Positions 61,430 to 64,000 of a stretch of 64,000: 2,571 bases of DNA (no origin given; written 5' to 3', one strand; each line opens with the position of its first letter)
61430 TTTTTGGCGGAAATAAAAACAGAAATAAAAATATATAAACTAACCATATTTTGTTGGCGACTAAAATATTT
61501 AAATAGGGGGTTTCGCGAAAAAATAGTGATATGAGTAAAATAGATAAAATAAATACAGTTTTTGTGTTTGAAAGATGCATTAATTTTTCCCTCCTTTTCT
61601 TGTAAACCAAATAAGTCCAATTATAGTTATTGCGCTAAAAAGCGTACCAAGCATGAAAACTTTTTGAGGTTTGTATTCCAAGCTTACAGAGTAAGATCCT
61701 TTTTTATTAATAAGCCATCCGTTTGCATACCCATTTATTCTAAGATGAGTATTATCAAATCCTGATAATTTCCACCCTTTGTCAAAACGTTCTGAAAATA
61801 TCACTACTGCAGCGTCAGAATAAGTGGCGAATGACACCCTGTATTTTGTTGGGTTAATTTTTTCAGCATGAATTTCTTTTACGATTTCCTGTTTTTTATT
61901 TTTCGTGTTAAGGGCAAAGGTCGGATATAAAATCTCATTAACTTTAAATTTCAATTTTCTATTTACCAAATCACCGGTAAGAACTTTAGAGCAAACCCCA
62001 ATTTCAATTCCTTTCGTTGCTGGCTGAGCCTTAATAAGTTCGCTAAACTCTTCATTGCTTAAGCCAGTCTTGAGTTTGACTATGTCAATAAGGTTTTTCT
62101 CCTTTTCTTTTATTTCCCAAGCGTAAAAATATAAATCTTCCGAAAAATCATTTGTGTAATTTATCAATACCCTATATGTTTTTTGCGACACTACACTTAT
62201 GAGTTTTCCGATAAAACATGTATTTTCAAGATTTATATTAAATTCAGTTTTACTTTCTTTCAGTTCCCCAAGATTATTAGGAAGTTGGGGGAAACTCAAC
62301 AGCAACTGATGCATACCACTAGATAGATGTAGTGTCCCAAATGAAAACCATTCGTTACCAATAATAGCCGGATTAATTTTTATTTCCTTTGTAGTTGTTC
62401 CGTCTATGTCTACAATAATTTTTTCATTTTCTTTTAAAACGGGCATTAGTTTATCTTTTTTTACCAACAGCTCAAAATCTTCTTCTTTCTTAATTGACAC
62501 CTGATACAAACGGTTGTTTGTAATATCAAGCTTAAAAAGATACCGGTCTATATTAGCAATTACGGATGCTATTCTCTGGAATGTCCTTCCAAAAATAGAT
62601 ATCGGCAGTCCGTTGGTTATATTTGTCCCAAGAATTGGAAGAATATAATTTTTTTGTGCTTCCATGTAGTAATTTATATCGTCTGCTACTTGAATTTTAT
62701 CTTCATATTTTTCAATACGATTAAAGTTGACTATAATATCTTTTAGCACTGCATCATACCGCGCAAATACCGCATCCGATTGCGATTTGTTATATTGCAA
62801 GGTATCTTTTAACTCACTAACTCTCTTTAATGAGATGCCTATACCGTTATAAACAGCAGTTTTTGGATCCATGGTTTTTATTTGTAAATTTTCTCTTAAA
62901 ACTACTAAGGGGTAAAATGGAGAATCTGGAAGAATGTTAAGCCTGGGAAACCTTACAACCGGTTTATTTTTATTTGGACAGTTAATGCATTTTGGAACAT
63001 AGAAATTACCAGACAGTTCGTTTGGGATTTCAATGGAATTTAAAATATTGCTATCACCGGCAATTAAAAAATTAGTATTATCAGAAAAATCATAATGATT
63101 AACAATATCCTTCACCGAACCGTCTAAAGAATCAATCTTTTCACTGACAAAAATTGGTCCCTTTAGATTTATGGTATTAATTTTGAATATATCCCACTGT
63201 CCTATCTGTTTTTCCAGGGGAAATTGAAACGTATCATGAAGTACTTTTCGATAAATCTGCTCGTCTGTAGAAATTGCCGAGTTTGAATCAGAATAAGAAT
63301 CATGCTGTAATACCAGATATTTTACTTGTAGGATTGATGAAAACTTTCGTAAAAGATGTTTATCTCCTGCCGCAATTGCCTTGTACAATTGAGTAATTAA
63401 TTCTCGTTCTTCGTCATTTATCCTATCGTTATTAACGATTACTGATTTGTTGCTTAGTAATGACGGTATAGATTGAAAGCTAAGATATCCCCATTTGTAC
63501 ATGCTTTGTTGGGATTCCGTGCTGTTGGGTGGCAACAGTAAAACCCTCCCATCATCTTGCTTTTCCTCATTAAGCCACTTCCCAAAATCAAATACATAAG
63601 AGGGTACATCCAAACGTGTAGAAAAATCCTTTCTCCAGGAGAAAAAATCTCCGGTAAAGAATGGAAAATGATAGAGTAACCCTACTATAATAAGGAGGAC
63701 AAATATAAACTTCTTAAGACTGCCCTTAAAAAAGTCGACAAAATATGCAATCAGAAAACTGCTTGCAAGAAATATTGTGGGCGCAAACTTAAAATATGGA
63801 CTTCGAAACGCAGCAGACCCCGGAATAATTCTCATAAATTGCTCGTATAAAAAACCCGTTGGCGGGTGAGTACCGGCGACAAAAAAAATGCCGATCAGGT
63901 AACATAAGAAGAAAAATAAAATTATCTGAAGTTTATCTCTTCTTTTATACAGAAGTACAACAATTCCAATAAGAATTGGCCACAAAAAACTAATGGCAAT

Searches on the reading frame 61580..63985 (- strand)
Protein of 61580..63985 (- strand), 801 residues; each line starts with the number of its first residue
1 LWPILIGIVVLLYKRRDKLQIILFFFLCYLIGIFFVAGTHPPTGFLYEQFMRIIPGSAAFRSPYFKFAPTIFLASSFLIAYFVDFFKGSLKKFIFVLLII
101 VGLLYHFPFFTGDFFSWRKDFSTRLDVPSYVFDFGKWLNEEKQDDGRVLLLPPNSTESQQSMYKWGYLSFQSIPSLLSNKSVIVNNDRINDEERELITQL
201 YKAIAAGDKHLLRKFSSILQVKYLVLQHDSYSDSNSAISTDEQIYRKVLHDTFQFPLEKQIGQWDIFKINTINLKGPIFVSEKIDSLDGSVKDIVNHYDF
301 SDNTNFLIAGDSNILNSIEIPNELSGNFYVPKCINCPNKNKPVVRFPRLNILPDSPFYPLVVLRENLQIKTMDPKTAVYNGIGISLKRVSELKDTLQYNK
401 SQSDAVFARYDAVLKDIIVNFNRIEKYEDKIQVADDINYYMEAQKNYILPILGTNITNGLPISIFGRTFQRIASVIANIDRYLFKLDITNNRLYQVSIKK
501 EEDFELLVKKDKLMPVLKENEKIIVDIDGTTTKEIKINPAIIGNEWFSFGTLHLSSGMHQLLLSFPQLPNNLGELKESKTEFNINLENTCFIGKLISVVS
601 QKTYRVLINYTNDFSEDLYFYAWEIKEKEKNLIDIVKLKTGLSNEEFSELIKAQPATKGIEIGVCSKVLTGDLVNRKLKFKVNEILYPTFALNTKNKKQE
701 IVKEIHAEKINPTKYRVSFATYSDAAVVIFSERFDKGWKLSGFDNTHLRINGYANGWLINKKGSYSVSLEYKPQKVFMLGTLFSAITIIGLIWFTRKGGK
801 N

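Call 43: search_protein_families(library=pfam, proteins=[window:61580-63985:-], max_evalue=0.01)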
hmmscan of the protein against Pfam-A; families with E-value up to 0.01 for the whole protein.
window:61580-63985:- (801 aa): 1 family
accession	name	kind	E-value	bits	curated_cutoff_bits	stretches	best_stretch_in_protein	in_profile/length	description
PF18915.5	DUF5667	-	0.0018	19.1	27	1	350-422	1-75/99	Domain of unknown function (DUF5667)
